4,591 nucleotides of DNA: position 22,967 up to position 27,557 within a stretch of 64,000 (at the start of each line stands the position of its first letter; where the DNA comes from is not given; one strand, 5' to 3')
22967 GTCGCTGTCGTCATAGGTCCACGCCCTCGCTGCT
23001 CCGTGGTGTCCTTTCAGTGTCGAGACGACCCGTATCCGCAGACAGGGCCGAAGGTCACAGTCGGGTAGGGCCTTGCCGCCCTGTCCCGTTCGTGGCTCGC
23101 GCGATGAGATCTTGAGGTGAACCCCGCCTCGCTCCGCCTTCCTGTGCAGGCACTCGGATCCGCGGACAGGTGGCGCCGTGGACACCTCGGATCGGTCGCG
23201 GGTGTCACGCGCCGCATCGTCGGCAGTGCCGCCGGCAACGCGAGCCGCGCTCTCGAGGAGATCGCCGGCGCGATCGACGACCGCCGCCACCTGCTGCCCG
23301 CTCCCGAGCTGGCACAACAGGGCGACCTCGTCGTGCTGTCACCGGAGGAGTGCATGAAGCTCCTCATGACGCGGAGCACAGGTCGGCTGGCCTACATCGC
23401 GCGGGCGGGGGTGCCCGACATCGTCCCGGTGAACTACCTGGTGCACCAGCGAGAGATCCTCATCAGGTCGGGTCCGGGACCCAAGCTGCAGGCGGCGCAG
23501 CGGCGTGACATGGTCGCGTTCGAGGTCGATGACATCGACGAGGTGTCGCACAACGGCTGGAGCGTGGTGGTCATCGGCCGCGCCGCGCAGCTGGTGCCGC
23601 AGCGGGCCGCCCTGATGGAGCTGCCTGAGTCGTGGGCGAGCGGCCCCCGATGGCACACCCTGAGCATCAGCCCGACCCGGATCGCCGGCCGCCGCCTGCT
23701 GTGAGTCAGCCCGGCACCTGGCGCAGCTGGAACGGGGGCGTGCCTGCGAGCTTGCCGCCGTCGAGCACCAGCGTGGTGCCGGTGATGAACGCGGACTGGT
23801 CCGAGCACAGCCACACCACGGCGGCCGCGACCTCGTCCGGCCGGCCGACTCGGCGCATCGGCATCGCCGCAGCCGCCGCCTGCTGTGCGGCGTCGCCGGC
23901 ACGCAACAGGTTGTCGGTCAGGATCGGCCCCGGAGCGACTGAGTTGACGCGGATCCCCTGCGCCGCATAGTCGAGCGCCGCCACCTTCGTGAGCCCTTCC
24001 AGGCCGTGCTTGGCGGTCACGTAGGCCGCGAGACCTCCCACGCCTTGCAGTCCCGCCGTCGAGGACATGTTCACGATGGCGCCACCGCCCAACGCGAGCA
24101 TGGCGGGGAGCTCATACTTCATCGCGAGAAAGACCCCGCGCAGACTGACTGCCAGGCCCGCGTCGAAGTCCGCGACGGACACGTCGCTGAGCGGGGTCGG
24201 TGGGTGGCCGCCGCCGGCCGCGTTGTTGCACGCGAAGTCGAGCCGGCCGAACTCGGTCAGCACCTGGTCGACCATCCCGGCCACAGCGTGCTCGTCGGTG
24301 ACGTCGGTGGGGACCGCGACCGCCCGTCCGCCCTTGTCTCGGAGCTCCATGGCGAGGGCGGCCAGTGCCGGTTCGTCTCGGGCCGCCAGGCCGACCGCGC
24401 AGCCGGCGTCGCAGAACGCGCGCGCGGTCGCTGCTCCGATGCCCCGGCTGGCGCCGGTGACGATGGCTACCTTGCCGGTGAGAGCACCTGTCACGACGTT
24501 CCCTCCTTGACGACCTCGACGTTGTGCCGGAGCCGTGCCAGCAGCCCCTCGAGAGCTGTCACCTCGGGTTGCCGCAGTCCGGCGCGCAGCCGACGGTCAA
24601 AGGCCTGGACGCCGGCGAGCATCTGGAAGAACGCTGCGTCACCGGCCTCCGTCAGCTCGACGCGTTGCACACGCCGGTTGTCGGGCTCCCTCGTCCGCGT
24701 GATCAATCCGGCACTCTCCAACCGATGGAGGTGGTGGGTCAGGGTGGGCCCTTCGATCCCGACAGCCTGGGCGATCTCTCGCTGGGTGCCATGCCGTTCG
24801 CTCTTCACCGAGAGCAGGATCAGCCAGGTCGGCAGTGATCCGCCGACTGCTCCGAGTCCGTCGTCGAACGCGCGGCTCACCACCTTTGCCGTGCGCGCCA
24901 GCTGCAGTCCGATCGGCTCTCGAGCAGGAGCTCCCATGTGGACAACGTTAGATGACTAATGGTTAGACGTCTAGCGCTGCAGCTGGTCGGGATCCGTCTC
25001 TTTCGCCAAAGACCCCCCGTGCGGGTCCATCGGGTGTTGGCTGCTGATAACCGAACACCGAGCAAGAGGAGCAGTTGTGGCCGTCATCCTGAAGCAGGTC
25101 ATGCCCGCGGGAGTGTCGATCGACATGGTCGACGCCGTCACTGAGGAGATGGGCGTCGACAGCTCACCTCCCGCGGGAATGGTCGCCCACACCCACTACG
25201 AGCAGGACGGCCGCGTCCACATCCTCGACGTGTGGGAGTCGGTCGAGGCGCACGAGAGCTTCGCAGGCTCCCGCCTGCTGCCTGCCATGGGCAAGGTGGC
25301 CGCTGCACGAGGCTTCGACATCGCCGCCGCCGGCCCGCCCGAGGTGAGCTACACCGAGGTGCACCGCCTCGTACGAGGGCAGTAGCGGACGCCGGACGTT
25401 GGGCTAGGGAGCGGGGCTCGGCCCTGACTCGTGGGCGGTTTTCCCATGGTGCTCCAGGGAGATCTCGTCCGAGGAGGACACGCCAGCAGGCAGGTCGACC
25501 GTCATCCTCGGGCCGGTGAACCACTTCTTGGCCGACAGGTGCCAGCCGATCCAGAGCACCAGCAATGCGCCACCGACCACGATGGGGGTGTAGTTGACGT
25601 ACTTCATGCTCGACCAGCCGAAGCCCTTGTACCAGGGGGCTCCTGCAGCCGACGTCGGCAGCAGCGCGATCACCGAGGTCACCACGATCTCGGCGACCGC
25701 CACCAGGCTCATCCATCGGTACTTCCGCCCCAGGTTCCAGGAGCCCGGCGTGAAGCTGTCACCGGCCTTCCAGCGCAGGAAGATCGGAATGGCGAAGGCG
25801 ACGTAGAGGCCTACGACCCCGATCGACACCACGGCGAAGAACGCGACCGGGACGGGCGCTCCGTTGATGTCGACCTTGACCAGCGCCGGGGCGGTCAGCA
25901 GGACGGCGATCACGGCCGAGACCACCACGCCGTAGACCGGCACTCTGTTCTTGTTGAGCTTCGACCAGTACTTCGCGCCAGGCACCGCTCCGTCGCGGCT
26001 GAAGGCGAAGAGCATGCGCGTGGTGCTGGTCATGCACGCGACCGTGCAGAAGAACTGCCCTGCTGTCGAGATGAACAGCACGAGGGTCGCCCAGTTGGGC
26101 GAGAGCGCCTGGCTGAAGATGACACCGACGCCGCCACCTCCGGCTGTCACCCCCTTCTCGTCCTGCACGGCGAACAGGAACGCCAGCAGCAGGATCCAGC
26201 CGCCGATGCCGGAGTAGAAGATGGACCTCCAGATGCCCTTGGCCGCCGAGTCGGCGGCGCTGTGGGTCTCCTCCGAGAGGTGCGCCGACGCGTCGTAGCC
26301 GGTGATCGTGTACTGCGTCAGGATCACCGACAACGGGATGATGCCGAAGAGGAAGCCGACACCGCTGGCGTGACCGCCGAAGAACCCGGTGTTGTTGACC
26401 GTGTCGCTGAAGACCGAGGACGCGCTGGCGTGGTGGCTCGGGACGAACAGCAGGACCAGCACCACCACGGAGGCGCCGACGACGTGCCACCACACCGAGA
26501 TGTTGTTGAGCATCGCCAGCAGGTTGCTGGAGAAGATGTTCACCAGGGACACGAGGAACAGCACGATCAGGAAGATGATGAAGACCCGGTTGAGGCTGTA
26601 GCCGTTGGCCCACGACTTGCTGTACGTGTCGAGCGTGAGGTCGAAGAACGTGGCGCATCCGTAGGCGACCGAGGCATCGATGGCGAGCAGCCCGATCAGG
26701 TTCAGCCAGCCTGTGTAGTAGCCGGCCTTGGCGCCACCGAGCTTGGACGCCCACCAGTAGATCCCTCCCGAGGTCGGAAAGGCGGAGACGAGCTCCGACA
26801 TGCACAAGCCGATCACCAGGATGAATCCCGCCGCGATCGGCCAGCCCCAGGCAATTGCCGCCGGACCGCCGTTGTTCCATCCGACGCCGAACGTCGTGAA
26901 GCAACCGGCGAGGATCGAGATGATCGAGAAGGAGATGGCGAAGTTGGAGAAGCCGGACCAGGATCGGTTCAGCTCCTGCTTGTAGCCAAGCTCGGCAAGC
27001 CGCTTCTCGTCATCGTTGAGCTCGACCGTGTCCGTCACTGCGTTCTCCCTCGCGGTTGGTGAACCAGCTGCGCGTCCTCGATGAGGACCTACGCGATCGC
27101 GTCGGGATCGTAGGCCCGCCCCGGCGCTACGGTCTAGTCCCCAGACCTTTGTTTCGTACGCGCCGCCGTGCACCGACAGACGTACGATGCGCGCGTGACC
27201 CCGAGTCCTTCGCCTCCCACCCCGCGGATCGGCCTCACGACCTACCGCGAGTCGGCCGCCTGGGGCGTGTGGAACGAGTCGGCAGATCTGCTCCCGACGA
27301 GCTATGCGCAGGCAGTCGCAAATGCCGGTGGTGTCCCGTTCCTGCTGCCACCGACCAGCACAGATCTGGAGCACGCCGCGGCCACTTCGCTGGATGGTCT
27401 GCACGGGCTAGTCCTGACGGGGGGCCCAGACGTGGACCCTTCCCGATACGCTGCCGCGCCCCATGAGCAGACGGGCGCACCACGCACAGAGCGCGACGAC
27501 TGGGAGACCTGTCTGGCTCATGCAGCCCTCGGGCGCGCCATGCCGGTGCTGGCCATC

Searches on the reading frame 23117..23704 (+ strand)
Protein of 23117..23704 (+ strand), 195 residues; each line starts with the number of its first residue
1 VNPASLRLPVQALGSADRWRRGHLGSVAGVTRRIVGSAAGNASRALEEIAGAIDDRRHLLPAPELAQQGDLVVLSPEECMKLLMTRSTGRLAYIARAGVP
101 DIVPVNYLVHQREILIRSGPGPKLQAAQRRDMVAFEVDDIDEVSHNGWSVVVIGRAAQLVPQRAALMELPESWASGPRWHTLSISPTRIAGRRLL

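Call 10: search_protein_families(library=pfam, proteins=[window:23117-23704:+])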
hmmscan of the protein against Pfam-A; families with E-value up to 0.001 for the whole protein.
window:23117-23704:+ (195 aa): 1 family
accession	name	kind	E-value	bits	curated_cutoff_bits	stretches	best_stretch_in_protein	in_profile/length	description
PF12900.13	Pyridox_ox_2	-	1e-21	77.8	27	1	76-192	2-139/140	Pyridoxamine 5'-phosphate oxidase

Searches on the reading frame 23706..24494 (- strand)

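Call 10: search_protein_families(library=pfam, proteins=[window:23706-24494:-])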
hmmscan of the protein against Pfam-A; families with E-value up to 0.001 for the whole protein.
window:23706-24494:- (262 aa): 3 families
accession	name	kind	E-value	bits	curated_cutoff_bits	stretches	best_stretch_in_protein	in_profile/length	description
PF13561.12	adh_short_C2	-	1e-63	215.5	27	1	14-247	1-234/236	Enoyl-(Acyl carrier protein) reductase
PF00106.31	adh_short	-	7.5e-51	172.8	26.6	1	8-196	1-187/195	short chain dehydrogenase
PF08659.16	KR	-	1.3e-09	38.6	22.6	1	10-171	3-162/180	KR domain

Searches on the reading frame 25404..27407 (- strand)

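Call 28: search_protein_families(library=pfam, proteins=[window:25404-27407:-])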
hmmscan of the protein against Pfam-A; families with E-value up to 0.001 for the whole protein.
window:25404-27407:- (667 aa): 2 families
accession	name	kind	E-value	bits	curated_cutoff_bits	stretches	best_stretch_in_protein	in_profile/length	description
PF13520.12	AA_permease_2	-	1.5e-41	143.2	27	1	152-586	3-409/427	Amino acid permease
PF00324.27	AA_permease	-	2.1e-24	86.5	24.6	1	167-630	13-465/470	Amino acid permease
